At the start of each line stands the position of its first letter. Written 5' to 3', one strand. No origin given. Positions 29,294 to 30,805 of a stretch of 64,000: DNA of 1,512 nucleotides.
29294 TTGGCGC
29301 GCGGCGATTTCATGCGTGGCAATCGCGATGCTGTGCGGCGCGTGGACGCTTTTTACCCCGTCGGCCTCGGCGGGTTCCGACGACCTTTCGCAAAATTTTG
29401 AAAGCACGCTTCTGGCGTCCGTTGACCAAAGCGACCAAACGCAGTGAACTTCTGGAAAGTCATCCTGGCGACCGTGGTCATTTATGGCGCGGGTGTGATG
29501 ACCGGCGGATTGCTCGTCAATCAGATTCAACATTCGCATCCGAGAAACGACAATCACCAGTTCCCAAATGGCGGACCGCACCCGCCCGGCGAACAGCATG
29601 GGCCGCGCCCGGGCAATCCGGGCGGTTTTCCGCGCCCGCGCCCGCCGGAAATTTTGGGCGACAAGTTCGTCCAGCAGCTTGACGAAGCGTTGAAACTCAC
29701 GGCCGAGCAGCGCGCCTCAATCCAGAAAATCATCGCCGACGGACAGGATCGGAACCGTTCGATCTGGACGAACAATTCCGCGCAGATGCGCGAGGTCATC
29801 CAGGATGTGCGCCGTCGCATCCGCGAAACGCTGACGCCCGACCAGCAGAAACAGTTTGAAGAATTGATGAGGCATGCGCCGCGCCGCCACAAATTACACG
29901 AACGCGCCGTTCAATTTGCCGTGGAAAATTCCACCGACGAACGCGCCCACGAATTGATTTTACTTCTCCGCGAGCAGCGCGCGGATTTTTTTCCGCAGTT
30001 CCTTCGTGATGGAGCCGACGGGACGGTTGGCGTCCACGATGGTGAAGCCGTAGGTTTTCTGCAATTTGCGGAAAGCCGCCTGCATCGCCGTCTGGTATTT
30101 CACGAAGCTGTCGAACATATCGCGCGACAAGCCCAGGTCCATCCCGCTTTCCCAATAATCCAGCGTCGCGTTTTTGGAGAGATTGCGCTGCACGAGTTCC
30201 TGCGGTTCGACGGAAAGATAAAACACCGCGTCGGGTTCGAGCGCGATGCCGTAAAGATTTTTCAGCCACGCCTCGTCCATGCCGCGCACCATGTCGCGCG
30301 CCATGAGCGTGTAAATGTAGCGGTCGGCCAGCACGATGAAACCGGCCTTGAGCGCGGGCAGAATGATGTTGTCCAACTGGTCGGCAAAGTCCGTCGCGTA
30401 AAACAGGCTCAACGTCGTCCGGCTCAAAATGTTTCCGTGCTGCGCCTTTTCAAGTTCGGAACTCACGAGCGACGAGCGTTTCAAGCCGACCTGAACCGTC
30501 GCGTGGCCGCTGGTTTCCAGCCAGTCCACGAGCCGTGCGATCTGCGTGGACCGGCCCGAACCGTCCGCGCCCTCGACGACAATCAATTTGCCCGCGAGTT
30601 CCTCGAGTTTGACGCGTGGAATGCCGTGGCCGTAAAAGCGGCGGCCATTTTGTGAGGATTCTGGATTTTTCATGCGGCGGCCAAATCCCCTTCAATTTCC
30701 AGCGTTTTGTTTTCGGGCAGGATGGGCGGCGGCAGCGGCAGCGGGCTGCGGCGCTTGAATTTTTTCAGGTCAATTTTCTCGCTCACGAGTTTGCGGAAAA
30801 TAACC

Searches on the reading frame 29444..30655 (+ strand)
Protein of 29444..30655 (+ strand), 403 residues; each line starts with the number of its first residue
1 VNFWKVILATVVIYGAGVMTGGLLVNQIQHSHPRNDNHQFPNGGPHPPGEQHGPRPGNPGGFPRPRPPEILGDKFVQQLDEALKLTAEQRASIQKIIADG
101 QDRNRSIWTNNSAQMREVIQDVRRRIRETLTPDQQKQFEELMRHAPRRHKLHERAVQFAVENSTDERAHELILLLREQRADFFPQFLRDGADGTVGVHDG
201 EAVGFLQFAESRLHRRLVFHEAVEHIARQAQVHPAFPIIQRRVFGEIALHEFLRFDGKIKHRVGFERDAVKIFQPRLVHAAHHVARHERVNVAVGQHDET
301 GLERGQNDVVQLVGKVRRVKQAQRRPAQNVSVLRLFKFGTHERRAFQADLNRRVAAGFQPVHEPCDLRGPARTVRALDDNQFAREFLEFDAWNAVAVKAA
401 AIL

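Call 72: search_protein_families(library=pfam, proteins=[window:29444-30655:+], max_evalue=0.001)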
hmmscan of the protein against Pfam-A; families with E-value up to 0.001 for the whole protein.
window:29444-30655:+ (403 aa): 1 family
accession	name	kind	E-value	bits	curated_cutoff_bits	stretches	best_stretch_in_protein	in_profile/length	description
PF07813.17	LTXXQ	-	7.9e-05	23.7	24.3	0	73-117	3-46/100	LTXXQ motif family protein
